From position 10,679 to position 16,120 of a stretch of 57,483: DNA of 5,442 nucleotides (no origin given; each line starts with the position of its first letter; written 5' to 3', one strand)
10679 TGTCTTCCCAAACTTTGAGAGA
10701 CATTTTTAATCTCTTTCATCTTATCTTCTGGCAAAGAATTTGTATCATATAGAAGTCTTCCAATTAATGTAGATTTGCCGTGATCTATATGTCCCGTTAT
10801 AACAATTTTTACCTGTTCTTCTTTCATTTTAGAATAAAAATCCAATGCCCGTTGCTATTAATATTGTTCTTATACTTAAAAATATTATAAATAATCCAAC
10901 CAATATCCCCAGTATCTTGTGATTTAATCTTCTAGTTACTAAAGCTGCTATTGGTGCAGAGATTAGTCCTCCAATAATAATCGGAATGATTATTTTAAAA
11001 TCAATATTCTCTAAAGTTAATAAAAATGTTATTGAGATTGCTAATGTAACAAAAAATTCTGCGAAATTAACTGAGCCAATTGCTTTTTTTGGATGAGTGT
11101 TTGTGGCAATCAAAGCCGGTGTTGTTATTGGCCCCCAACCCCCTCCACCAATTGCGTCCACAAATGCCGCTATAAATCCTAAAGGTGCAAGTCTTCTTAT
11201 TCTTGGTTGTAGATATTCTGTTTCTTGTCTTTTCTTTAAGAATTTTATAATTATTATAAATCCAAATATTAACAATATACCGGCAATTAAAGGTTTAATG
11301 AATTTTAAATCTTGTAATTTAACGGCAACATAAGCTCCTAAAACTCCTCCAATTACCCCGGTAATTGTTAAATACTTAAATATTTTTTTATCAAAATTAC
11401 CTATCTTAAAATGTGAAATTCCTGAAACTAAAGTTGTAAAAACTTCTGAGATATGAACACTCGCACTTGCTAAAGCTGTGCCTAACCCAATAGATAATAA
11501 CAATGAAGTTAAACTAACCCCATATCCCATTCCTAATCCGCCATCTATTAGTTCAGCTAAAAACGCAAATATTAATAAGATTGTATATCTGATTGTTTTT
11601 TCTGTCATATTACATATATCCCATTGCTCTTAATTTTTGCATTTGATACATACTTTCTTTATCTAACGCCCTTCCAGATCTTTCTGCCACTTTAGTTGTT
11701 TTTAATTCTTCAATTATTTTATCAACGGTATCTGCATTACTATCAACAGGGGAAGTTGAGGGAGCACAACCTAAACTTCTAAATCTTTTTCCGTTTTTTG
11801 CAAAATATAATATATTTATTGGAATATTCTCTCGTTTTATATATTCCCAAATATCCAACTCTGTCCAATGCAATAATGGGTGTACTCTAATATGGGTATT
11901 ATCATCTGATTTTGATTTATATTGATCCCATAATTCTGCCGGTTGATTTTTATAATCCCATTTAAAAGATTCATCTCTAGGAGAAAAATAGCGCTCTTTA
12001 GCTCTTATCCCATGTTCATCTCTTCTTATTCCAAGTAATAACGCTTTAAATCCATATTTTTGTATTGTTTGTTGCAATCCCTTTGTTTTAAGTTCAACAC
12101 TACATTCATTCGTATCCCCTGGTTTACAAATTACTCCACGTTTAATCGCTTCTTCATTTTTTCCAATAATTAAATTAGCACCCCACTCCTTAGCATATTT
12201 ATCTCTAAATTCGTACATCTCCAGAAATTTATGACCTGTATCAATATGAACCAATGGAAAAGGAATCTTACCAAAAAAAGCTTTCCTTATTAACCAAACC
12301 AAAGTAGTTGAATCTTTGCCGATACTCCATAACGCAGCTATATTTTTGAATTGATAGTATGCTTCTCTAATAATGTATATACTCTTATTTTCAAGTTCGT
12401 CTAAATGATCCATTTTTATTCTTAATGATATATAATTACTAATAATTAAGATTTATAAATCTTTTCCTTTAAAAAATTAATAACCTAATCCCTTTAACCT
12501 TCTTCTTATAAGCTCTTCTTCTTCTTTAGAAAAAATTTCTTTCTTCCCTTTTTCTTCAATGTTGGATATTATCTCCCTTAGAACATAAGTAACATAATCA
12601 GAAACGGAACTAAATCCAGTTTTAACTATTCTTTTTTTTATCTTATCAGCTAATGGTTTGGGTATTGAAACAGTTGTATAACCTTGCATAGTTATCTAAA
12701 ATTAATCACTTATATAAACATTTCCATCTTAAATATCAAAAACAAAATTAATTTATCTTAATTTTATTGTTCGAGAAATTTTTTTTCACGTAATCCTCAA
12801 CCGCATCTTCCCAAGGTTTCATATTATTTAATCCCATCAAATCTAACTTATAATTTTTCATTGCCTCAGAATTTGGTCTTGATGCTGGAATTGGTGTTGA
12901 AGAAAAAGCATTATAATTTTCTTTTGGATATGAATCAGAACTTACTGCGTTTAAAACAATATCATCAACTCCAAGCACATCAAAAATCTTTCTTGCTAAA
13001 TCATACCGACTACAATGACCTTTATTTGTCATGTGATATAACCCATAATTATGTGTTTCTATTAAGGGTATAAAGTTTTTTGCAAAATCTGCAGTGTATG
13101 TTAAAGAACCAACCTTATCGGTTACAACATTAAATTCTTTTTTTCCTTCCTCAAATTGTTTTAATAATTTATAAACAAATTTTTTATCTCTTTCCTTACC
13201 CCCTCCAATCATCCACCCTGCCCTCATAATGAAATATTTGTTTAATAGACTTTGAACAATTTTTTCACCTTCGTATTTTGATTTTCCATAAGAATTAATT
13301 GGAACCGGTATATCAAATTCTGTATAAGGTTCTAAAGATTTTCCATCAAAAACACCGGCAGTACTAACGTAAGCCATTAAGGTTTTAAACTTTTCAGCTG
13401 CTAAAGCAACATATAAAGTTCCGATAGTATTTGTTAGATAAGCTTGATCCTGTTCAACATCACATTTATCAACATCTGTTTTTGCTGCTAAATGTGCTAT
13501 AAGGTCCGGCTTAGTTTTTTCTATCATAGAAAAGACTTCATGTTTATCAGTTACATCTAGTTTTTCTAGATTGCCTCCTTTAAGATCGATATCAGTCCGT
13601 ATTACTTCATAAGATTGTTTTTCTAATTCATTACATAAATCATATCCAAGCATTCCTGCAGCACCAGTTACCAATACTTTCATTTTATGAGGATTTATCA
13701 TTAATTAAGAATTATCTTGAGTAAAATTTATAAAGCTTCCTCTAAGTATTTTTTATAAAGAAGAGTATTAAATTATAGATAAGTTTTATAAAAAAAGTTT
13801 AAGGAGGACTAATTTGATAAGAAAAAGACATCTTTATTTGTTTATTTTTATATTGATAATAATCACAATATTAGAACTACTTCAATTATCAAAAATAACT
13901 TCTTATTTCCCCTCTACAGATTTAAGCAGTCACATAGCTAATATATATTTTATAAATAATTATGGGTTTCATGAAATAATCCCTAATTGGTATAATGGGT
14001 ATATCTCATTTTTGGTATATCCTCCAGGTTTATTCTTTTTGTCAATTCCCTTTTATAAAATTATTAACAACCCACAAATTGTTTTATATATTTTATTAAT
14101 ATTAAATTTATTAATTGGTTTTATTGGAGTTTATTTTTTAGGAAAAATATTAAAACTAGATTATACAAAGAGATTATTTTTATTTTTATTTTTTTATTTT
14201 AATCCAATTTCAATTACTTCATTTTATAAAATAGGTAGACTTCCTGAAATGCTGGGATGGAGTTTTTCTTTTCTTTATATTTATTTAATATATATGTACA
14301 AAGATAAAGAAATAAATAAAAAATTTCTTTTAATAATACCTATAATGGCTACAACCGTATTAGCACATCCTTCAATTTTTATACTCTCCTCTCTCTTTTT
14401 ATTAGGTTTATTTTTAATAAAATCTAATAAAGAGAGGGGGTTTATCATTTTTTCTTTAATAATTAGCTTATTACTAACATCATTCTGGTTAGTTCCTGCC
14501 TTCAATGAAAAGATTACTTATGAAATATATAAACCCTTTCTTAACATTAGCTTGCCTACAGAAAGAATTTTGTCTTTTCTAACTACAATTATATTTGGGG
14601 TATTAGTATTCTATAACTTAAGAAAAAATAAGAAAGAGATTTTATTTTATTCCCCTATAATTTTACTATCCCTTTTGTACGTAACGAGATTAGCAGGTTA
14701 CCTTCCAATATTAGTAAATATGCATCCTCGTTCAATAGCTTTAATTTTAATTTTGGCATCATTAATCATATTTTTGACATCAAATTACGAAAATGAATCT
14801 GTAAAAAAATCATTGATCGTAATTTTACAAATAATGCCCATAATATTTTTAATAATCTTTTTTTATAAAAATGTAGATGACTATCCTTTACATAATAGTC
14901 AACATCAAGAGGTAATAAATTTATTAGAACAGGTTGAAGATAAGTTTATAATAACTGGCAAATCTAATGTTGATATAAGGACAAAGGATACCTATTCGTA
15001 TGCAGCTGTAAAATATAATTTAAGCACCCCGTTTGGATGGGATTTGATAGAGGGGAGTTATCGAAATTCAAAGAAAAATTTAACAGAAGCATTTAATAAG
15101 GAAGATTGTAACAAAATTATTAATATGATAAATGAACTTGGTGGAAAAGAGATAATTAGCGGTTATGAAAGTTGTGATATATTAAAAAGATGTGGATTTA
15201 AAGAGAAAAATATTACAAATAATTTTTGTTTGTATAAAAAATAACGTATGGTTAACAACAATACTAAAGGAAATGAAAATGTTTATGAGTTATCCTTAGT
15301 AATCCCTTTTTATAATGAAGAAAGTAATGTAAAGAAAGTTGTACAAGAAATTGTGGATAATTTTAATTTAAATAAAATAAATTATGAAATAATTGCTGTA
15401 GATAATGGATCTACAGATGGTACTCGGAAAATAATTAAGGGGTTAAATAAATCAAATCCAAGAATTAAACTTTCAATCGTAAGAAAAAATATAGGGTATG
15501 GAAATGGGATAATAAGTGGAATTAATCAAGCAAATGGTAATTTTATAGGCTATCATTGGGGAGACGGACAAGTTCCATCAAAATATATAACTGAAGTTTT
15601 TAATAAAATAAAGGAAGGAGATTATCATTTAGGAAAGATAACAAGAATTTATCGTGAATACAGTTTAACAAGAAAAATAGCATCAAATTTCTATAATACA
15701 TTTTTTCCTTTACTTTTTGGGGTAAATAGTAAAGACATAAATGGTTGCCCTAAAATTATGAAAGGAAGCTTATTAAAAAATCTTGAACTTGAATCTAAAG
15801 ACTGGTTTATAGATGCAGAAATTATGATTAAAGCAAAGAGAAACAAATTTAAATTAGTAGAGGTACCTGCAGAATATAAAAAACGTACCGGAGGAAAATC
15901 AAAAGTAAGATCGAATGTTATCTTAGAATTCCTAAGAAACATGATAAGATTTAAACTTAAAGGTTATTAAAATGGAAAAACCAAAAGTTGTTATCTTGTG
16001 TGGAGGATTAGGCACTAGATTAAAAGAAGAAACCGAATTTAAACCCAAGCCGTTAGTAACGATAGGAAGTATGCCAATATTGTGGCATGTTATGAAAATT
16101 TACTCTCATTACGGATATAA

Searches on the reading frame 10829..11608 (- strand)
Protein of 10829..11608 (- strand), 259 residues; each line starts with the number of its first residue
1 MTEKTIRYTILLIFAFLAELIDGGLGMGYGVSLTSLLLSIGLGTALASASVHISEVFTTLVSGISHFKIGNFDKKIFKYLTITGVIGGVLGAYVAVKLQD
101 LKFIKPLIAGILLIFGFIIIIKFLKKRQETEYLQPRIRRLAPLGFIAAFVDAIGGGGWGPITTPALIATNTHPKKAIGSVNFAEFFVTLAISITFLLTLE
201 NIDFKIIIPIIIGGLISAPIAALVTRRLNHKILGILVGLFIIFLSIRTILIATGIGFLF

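Call 9: search_protein_families(library=pfam, proteins=[window:10829-11608:-], max_evalue=0.001)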
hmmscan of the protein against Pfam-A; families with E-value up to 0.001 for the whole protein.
window:10829-11608:- (259 aa): 1 family
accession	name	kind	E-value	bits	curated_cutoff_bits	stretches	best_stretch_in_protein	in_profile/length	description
PF01925.25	TauE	-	1.1e-39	136.9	32.6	1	11-247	1-236/237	Sulfite exporter TauE/SafE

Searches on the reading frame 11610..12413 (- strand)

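Call 9: search_protein_families(library=pfam, proteins=[window:11610-12413:-], max_evalue=0.001)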
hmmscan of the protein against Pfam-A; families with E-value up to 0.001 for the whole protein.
window:11610-12413:- (267 aa): 1 family
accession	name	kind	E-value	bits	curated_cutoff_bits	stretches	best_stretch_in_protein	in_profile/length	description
PF01507.26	PAPS_reduct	-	9.4e-43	146.7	22.5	1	25-222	2-175/175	Phosphoadenosine phosphosulfate reductase domain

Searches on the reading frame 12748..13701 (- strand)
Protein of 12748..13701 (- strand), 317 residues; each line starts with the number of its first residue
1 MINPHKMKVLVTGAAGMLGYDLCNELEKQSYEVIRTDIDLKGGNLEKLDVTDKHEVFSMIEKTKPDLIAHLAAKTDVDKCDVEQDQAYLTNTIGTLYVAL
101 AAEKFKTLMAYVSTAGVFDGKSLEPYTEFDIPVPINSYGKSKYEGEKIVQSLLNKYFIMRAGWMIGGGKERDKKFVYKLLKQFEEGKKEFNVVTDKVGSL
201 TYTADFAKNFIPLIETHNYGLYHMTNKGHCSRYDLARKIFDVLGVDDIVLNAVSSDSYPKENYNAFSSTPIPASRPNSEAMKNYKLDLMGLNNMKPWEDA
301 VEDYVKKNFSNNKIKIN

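Call 9: search_protein_families(library=pfam, proteins=[window:12748-13701:-], max_evalue=0.001)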
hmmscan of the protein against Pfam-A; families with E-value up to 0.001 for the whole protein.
window:12748-13701:- (317 aa): 6 families
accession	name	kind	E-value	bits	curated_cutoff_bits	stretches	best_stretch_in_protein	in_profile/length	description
PF04321.23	RmlD_sub_bind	-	1.1e-67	228.6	27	1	7-307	1-284/287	RmlD substrate binding domain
PF01370.27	Epimerase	-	4.4e-26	92.2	20.9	1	9-211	1-222/240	NAD dependent epimerase/dehydratase family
PF16363.11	GDP_Man_Dehyd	-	6.7e-14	52.5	27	1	10-157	1-172/332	GDP-mannose 4,6 dehydratase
PF02719.21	Polysacc_synt_2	-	3.1e-10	40.2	20.2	1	9-151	1-151/293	Polysaccharide biosynthesis protein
PF07993.18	NAD_binding_4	-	2.8e-08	33.7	20.1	1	42-166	67-209/258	Male sterility protein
PF01073.25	3Beta_HSD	-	5.6e-05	22.7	22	1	10-151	1-159/280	3-beta hydroxysteroid dehydrogenase/isomerase family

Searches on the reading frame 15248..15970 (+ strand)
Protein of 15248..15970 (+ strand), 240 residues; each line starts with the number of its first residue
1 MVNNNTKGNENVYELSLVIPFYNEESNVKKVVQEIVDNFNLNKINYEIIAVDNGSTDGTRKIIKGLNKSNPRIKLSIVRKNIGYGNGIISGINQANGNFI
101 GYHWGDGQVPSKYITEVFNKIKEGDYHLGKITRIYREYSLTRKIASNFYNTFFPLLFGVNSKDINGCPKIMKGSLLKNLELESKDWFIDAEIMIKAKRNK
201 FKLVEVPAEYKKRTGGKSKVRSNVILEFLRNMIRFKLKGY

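Call 9: search_protein_families(library=pfam, proteins=[window:15248-15970:+], max_evalue=0.001)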
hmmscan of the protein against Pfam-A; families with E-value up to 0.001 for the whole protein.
window:15248-15970:+ (240 aa): 3 families
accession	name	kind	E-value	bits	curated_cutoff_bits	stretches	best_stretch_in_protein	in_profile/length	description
PF00535.33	Glycos_transf_2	-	1.8e-22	80.5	23.3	1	16-156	1-144/168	Glycosyl transferase family 2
PF10111.15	Glyco_tranf_2_2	-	0.00012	22.1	27.3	1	16-106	1-91/276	Glycosyltransferase like family 2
PF13641.12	Glyco_tranf_2_3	-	0.00087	19.8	27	0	15-106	3-96/230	Glycosyltransferase like family 2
